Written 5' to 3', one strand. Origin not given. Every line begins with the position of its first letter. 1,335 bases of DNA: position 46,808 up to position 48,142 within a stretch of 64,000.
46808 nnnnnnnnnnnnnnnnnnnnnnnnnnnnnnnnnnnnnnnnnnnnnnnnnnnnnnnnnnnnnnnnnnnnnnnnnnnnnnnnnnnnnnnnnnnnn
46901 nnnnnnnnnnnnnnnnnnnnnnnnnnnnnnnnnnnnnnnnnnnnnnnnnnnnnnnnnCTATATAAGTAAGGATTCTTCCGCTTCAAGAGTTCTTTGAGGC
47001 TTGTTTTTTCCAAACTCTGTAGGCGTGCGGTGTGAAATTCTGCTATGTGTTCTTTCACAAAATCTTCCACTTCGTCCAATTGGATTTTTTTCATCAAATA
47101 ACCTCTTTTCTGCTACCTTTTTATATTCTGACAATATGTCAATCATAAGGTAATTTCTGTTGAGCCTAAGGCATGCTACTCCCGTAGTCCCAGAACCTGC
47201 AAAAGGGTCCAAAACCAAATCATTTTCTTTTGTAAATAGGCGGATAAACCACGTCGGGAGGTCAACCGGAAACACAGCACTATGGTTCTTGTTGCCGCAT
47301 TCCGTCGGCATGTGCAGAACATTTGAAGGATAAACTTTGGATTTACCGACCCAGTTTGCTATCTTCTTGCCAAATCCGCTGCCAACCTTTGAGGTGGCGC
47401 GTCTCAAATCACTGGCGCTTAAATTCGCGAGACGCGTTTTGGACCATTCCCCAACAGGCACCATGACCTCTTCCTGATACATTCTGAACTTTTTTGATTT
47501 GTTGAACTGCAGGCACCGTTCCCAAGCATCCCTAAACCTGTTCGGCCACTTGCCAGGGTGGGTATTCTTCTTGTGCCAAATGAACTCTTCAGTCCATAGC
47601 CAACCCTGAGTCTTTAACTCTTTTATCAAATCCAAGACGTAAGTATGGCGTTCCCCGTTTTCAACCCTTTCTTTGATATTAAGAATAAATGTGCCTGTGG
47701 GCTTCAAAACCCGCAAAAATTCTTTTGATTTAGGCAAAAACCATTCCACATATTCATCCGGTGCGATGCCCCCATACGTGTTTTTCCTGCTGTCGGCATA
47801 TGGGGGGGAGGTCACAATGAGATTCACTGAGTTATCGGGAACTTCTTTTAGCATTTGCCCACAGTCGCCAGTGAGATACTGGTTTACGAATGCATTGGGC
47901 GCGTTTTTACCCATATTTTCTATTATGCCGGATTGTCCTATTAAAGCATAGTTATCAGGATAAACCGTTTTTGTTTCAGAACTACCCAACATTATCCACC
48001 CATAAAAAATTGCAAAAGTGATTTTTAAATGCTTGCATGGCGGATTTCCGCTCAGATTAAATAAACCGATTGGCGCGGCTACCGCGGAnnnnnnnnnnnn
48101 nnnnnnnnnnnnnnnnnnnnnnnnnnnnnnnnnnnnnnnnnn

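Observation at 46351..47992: AT-rich type II restriction-modification island between topA and lrp, with an unusually long M/R overlap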

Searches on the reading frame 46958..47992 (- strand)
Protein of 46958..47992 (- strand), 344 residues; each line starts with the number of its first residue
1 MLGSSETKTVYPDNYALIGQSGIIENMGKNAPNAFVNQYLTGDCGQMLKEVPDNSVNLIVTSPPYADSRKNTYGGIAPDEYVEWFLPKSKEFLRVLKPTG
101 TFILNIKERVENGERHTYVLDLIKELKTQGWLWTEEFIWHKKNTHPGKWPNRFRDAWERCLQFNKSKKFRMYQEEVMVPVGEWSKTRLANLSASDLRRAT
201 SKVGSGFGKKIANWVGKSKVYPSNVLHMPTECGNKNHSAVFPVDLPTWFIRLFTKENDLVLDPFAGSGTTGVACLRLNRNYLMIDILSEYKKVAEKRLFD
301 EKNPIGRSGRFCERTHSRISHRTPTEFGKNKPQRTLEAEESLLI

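Call 4: search_protein_families(library=pfam, proteins=[window:46958-47992:-], max_evalue=0.1)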
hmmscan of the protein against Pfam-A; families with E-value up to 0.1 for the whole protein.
window:46958-47992:- (344 aa): 4 families
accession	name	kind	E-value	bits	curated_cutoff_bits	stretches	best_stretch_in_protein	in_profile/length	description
PF01555.25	N6_N4_Mtase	-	3e-43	148.8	26.7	1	56-296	1-221/221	DNA methylase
PF01170.24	UPF0020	-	0.0028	17.8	22.3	0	20-69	85-135/197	RMKL-like, methyltransferase domain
PF02086.21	MethyltransfD12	-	0.013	15.7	22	1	248-295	11-59/253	D12 class N6 adenine-specific DNA methyltransferase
PF03602.21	Cons_hypoth95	-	0.022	14.9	24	0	257-275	42-60/182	Conserved hypothetical protein 95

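Call 6: search_solved_structures(query=window:46958-47992:-, max_evalue=0.001, show_alignments=1)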
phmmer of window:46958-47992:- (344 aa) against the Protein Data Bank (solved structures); distinct sequences matched with E-value up to 0.001: 12.
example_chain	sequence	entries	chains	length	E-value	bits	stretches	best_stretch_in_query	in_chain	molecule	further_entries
1boo_A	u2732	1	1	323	2.2e-29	105.7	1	38-301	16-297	PROTEIN (N-4 CYTOSINE-SPECIFIC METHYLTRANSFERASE PVU II)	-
8s9n_A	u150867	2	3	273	2.4e-22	82.6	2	226-304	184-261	DNA cytosine-N4 methyltransferase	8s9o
8s9m_A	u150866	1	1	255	8.5e-22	80.8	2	226-304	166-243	DNA cytosine-N4 methyltransferase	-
2zie_A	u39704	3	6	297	1.4e-16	63.6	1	233-300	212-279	Putative modification methylase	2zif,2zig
5hek_A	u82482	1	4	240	4.9e-12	48.7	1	224-298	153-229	Adenine specific DNA methyltransferase (DpnA)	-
5hfj_A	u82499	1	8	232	6.1e-12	48.3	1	224-298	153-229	Adenine specific DNA methyltransferase (DpnA)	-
1g60_A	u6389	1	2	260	6.6e-12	48.2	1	40-294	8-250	Adenine-specific Methyltransferase MboIIA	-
6pbd_A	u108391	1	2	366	2.8e-11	46.2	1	233-305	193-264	Modification methylase CcrMI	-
9c3u_A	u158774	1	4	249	5.7e-10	41.9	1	50-298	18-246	Methyltransferase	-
8urk_A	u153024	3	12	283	7.2e-10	41.5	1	50-298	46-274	Methyltransferase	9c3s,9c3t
1nw8_A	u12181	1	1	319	1.5e-09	40.5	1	37-298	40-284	MODIFICATION METHYLASE RSRI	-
1eg2_A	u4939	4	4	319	1.7e-09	40.3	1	37-298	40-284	MODIFICATION METHYLASE RSRI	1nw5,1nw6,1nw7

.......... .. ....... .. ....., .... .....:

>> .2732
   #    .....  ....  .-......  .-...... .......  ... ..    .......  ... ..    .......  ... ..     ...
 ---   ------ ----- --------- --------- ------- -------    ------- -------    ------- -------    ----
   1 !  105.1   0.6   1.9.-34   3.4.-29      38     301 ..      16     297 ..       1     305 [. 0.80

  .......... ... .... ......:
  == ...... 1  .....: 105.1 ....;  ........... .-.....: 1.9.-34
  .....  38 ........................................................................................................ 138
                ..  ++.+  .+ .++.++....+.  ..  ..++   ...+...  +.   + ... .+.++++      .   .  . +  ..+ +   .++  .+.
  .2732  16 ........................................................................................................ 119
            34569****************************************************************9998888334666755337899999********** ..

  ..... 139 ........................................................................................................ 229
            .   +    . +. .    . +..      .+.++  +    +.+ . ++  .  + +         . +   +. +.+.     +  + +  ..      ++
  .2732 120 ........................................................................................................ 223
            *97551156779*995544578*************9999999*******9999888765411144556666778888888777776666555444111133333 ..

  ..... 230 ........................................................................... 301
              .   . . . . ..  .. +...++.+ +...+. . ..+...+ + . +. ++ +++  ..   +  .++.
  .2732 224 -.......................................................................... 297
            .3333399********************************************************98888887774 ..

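Call 7: search_protein_families(library=ncbifam, proteins=[window:46958-47992:-], max_evalue=0.01)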
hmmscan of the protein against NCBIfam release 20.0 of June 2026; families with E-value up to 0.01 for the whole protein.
window:46958-47992:- (344 aa): 5 families
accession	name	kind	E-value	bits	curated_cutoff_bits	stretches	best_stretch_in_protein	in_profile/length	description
NF010253.0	PRK13699.1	subfamily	2.2e-24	86.4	244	2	231-300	138-207/226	DNA methyltransferase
NF050803.1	DnaMtaseCcrMCaul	equivalog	1.5e-18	66.8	830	1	231-303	180-252/350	adenine-specific DNA-methyltransferase CcrM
NF008572.0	PRK11524.1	equivalog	1e-17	64.2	292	2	235-299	193-257/294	adenine-specific DNA-methyltransferase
TIGR01177.1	TIGR01177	hypoth_equivalog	0.008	15.5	316.55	0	47-111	241-299/330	TIGR01177 family methyltransferase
NF040721.1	Trm14_Arch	equivalog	0.0098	15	280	0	28-66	261-300/370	tRNA (guanine(6)-N2)-methyltransferase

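Call 8: search_protein_families(library=padloc, proteins=[window:46958-47992:-], max_evalue=0.001)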
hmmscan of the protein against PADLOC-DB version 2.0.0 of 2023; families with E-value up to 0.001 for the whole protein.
window:46958-47992:- (344 aa): 68 families (the best 25 are shown)
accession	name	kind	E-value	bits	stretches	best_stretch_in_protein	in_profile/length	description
PDLC03387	MTase_II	-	4.8e-47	158.5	2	123-301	132-278/289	Type II methyltransferase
PDLC03353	MTase_II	-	1.8e-40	137.1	1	37-298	10-250/260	Type II methyltransferase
PDLC03371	MTase_II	-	8.8e-39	131.6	1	36-302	10-256/260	Type II methyltransferase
PDLC03350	MTase_II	-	1.7e-34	117.7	1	29-300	48-297/312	Type II methyltransferase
PDLC03323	MTase_II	-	5.4e-34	115.8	1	38-302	16-298/330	Type II methyltransferase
PDLC03299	MTase_II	-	2.6e-30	104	1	38-298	16-257/296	Type II methyltransferase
PDLC03260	MTase_II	-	1.2e-23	81.7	2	225-297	234-306/349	Type II methyltransferase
PDLC03228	MTase_II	-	1.3e-23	82.1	2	231-299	138-206/227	Type II methyltransferase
PDLC03246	MTase_II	-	7e-23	79.3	1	36-291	112-359/376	Type II methyltransferase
PDLC03252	MTase_II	-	2.5e-22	77.7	2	224-298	279-353/365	Type II methyltransferase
PDLC03230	MTase_II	-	2.5e-22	77.6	1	29-301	28-285/360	Type II methyltransferase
PDLC03295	MTase_II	-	4.5e-22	76.9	1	37-301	4-269/292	Type II methyltransferase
PDLC03216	MTase_II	-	2.9e-21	73.9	2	231-302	188-259/364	Type II methyltransferase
PDLC03738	oMTase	-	1.5e-20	71.2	2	231-337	198-306/376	orphan methyltransferase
PDLC03265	MTase_II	-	1.6e-20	71.8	2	40-107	28-99/333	Type II methyltransferase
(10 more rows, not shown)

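Call 10: find_homologous_proteins(query=window:46958-47992:-)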
Query window:46958-47992:- (344 aa): 8000 proteins with E <= 0.001 among 8000 candidates; the best 120 are listed.
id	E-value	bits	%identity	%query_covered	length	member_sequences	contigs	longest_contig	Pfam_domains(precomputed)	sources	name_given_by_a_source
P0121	6.2e-220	747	100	92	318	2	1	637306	PF01555.25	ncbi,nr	ncbi:MAG: site-specific DNA-methyltransferase [Candidatus Diapherotrites archaeon]|nr:site-specific 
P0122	2.6e-170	584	72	99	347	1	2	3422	PF01555.25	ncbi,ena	-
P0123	4.0e-167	574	70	99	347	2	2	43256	PF01555.25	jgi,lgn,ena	-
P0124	2.5e-166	571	73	96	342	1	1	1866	PF08241.19,PF01555.25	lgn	-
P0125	3.4e-165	567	72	94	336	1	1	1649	PF01555.25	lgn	-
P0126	3.1e-164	564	71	99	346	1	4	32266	PF01555.25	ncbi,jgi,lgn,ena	-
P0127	1.9e-157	542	70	97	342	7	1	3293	PF01555.25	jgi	-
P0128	3.4e-155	534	74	86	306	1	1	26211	PF01555.25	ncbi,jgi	jgi:DNA modification methylase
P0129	1.8e-154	532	72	92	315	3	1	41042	PF08241.19,PF01555.25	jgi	jgi:DNA modification methylase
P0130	4.3e-151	521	74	86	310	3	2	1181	PF08241.19,PF01555.25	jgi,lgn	-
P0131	5.8e-149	514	75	82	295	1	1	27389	PF01555.25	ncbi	-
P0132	1.2e-148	513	70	89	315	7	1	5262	PF01170.25,PF01555.25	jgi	-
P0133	1.5e-147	509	68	90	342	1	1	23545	PF01170.25,PF01555.25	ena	-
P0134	1.4e-146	506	70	90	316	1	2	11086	PF01555.25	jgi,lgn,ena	-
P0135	3.0e-146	505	72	82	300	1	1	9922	PF01555.25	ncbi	ncbi:MAG: site-specific DNA-methyltransferase [Candidatus Micrarchaeota archaeon]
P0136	2.7e-145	502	68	90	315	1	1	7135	PF01170.25,PF01555.25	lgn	-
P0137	5.4e-145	501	67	90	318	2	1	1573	PF01555.25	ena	-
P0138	6.1e-145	501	73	83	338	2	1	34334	PF08241.19,PF01555.25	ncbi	-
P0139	6.7e-145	501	68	90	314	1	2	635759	PF01555.25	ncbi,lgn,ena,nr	ncbi:MAG: site-specific DNA-methyltransferase [Nanoarchaeota archaeon]|nr:site-specific DNA-methyltr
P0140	1.5e-144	499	68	88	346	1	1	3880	PF01555.25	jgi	jgi:DNA modification methylase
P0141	2.3e-144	499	67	90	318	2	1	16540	PF01170.25,PF01555.25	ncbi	ncbi:MAG: site-specific DNA-methyltransferase [Nanoarchaeota archaeon]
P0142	2.3e-144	499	69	90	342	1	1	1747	PF02086.22,PF01555.25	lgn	-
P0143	3.7e-144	498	69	90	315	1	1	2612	PF01555.25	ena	-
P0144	7.9e-144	497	66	90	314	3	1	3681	PF01555.25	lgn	-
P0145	2.6e-143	495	74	79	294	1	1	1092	PF01555.25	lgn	-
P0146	2.6e-143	495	68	90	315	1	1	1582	PF01170.25,PF01555.25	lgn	-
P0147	4.4e-143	495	68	90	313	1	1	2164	PF01555.25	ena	-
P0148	6.0e-143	494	68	90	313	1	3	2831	PF01555.25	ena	-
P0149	9.1e-143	494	66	90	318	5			PF01555.25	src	-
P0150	9.9e-143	493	67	90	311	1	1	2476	PF01555.25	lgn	-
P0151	1.2e-142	493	71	84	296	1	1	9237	PF01555.25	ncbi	-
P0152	1.3e-142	493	68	90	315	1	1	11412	PF01170.25,PF01555.25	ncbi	-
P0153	1.4e-142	493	68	90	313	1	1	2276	PF01555.25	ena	-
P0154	2.4e-142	492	68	90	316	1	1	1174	PF01555.25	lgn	-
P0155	3.4e-142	492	73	79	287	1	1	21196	PF01555.25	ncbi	ncbi:MAG: site-specific DNA-methyltransferase [Candidatus Micrarchaeota archaeon]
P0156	4.6e-142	491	67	91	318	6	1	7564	PF01170.25,PF01555.25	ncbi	-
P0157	6.8e-142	491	76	76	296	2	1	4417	PF01555.25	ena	-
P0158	1.0e-141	490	75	78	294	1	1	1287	PF01555.25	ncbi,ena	-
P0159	1.5e-141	489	71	83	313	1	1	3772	PF01555.25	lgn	-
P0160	2.3e-141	489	71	82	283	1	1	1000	PF01555.25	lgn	-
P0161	5.1e-141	488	71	84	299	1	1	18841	PF02086.22,PF01170.25,PF01555.25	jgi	jgi:DNA modification methylase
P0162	8.5e-141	487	73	79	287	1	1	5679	PF01555.25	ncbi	-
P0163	9.3e-141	487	73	78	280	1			PF01555.25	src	-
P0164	9.8e-141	487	74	77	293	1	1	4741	PF01555.25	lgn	-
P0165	1.0e-140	487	74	78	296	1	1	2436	PF01555.25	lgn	-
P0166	1.7e-140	486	68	84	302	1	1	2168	PF01555.25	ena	-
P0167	2.1e-140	486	72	83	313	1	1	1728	PF01555.25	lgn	-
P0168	2.2e-140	486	68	90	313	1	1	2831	PF01555.25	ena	-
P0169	4.0e-140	485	71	83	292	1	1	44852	PF01555.25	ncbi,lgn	-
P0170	5.2e-140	484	74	78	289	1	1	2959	PF01555.25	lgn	-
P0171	5.3e-140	484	69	85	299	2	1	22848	PF01555.25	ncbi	ncbi:MAG: DNA-methyltransferase [Candidatus Micrarchaeales archaeon]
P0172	6.4e-140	484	75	77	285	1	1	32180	PF01555.25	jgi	jgi:site-specific DNA-methyltransferase (adenine-specific)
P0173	8.2e-140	484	73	78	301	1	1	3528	PF01555.25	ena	-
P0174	1.5e-139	483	74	77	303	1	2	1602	PF01555.25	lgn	-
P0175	2.1e-139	482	65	90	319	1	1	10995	PF01555.25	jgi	-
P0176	2.4e-139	482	74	78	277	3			PF01555.25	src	-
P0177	2.5e-139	482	73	79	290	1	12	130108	PF01555.25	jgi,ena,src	-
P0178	3.3e-139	482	75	77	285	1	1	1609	PF01555.25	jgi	jgi:site-specific DNA-methyltransferase (adenine-specific)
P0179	3.4e-139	482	72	81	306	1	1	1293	PF01555.25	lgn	-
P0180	3.8e-139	482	73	79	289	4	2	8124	PF01555.25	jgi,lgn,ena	-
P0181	4.6e-139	481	66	90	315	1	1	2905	PF01555.25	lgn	-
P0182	5.5e-139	481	74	79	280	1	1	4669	PF01555.25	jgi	jgi:site-specific DNA-methyltransferase (adenine-specific)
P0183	5.8e-139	481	75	76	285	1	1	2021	PF01555.25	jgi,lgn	-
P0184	8.7e-139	480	76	76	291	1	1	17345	PF01555.25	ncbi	-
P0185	1.0e-138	480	71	82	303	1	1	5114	PF13847.13,PF01170.25,PF08241.19,PF01555.25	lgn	-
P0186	1.5e-138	480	75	76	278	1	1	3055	PF01555.25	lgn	-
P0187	2.5e-138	479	66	87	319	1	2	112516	PF01555.25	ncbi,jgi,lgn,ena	-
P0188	3.0e-138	479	75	77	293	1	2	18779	PF01555.25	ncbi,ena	-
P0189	3.8e-138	478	72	79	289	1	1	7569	PF01555.25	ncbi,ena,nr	ncbi:MAG: site-specific DNA-methyltransferase [Candidatus Poribacteria bacterium]|nr:site-specific D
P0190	7.1e-138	477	69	83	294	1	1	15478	PF01555.25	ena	-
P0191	1.3e-137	477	73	78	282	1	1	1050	PF01555.25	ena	-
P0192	1.4e-137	476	73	78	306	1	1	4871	PF01555.25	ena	-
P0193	1.5e-137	476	68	84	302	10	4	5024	PF01555.25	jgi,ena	-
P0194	2.6e-137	476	68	83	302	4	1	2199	PF01555.25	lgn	-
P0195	3.1e-137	475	74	76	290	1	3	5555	PF01555.25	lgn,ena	-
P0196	7.2e-137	474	73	77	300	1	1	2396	PF01555.25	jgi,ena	-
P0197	9.2e-137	474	73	77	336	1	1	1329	PF01555.25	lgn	-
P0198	9.3e-137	474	72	78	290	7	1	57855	PF01555.25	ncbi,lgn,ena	-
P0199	1.4e-136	473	73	77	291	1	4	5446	PF02086.22,PF01555.25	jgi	jgi:site-specific DNA-methyltransferase (adenine-specific)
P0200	3.0e-136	472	73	77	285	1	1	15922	PF01555.25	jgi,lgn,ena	-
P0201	3.5e-136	472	72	77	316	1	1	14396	PF01555.25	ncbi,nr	ncbi:site-specific DNA-methyltransferase [Candidatus Woesearchaeota archaeon]|nr:site-specific DNA-m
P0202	3.9e-136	472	73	77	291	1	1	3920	PF01555.25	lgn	-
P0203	4.5e-136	471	73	77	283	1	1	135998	PF01555.25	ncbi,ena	-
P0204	6.8e-136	471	72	82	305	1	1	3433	PF01555.25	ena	-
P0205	6.9e-136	471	72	77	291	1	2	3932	PF01555.25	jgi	jgi:site-specific DNA-methyltransferase (adenine-specific)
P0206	7.5e-136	471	74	77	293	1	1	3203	PF01555.25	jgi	jgi:DNA modification methylase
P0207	1.8e-135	470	72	78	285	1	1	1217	PF01555.25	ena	-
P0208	1.9e-135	469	72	78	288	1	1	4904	PF01555.25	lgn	-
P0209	2.1e-135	469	72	79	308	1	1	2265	PF13847.13,PF08241.19,PF01555.25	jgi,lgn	-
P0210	2.2e-135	469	74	76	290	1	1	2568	PF01555.25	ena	-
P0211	2.6e-135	469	69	85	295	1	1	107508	PF01555.25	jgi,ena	-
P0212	6.1e-135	468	67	84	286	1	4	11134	PF01555.25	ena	-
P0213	6.8e-135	468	73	77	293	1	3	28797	PF01555.25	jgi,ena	-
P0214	7.3e-135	468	73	77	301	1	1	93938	PF01555.25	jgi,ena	-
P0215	8.3e-135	467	73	77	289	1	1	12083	PF01555.25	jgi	-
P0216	9.3e-135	467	72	77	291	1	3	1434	PF01555.25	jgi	jgi:site-specific DNA-methyltransferase (adenine-specific)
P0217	1.1e-134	467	68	83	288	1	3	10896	PF01555.25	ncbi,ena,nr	ncbi:MAG TPA: site-specific DNA-methyltransferase [Candidatus Nanoarchaeia archaeon]|nr:site-specifi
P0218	1.1e-134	467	66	83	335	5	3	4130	PF01555.25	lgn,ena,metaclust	metaclust:\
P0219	1.2e-134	467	72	77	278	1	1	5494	PF01555.25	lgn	-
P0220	1.5e-134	466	72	77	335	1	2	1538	PF01555.25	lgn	-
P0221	2.3e-134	466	74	77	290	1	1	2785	PF01555.25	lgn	-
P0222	2.7e-134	466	74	76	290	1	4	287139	PF01555.25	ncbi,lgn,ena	-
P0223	3.3e-134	465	73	76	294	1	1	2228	PF01555.25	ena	-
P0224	3.6e-134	465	72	76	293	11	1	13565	PF01555.25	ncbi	-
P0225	3.7e-134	465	67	86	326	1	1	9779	PF01555.25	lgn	-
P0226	3.8e-134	465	71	77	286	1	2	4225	PF13847.13,PF01555.25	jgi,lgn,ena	jgi:site-specific DNA-methyltransferase (adenine-specific)/site-specific DNA-methyltransferase (cyto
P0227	3.8e-134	465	71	77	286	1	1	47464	PF13847.13,PF01555.25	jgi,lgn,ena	-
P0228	4.0e-134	465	71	77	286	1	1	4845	PF13847.13,PF01555.25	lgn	-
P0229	4.0e-134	465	74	76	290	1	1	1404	PF01555.25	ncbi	-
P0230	5.0e-134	465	71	77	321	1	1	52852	PF01555.25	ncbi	-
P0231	6.9e-134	464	71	78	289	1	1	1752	PF01555.25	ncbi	-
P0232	7.2e-134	464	71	79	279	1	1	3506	PF01555.25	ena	-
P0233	8.0e-134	464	72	76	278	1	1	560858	PF01555.25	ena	-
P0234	8.6e-134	464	71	77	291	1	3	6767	PF02086.22,PF01555.25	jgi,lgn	-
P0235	1.1e-133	464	72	76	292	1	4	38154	PF01555.25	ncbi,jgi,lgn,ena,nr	ncbi:TPA: site-specific DNA-methyltransferase [Candidatus Poribacteria bacterium]|nr:site-specific D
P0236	1.1e-133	464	72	77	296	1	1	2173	PF01555.25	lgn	-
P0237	1.3e-133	463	68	81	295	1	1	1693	PF01555.25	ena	-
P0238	1.6e-133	463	71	78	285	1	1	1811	PF01555.25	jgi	jgi:DNA modification methylase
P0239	1.8e-133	463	73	76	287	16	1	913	PF01555.25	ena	-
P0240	1.9e-133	463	71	78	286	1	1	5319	PF01555.25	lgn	-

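Call 33: find_encoding_contigs(protein=P0121, flank=6000, max_places=3)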
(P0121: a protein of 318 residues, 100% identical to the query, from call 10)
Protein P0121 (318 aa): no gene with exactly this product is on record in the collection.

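Call 52: find_encoding_contigs(protein=P0139, flank=3000, max_places=1)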
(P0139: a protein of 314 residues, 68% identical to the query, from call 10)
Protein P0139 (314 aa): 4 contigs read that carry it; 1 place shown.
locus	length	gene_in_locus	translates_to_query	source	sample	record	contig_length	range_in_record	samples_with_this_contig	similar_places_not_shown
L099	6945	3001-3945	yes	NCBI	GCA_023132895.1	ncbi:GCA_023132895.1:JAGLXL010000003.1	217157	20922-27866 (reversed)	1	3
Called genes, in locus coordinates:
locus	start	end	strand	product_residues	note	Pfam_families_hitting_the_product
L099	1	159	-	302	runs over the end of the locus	PF00215:OMPdecase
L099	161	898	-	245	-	-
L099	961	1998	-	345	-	PF01594:AI-2E_transport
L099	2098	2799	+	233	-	-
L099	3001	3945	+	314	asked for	PF01555:N6_N4_Mtase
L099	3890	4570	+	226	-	PF14511:RE_EcoO109I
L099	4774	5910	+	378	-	PF07690:MFS_1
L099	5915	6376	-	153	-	-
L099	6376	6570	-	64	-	PF18929:DUF5678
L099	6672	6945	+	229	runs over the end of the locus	PF01209:Ubie_methyltran (weak), PF13489:Methyltransf_23 (weak), PF13847:Methyltransf_31, PF08241:Methyltransf_11, PF08242:Methyltransf_12 (weak), PF13649:Methyltransf_25 (weak)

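Call 53: find_encoding_contigs(protein=P0187, flank=3000, max_places=1)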
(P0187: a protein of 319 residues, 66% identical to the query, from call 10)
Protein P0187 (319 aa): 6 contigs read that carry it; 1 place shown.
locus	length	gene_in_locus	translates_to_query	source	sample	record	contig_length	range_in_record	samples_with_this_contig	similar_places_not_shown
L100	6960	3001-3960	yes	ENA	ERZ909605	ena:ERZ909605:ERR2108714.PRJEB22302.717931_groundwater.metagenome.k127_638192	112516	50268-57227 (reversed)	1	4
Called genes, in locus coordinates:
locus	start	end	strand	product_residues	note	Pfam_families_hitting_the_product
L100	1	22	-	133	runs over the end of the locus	-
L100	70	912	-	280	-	-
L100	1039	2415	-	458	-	-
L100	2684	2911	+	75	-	PF26688:RHH_12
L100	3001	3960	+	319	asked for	PF01555:N6_N4_Mtase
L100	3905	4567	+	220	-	PF14511:RE_EcoO109I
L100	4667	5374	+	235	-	PF10584:Proteasome_A_N, PF00227:Proteasome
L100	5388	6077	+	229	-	PF01172:SBDS_N, PF09377:SBDS_domain_II, PF20268:SBDS_C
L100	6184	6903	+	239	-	PF15985:KH_6, PF00013:KH_1 (weak)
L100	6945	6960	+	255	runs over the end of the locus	PF01138:RNase_PH, PF03725:RNase_PH_C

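Call 54: find_encoding_contigs(protein=P0133, flank=3000, max_places=1)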
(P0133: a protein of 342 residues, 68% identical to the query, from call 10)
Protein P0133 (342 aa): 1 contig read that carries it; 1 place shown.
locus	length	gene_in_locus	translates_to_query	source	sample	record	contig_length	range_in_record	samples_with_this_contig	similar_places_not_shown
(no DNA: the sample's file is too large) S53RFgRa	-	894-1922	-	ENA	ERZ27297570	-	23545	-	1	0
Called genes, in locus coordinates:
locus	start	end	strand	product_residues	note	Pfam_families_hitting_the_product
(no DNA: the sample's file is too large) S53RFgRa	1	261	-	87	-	?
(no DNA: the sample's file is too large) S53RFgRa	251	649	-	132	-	-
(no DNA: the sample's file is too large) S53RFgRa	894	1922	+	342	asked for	PF01170:UPF0020 (faint), PF01555:N6_N4_Mtase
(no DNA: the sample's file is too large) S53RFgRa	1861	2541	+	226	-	PF14511:RE_EcoO109I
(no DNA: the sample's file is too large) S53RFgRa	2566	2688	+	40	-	-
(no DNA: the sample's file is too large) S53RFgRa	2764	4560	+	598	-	PF07584:BatA, PF24156:DUF7407, PF24157:DUF7408, PF24155:DUF7406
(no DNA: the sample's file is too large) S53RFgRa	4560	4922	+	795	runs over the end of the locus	PF07090:GATase1_like (faint), PF00092:VWA, PF13519:VWA_2, PF13768:VWA_3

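Call 55: find_encoding_contigs(protein=P0201, flank=3000, max_places=1)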
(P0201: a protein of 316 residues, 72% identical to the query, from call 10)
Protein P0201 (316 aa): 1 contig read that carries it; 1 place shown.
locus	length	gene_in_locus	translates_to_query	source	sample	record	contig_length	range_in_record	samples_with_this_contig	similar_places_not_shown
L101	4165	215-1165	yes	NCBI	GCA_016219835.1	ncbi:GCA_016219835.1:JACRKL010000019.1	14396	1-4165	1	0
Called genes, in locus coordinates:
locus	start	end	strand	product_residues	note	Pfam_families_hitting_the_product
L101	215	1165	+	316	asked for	PF01555:N6_N4_Mtase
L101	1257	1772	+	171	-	PF14511:RE_EcoO109I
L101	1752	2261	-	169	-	-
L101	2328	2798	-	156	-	PF01467:CTP_transf_like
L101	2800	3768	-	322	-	PF00294:PfkB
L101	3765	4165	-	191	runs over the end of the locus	PF13580:SIS_2, PF01380:SIS (weak)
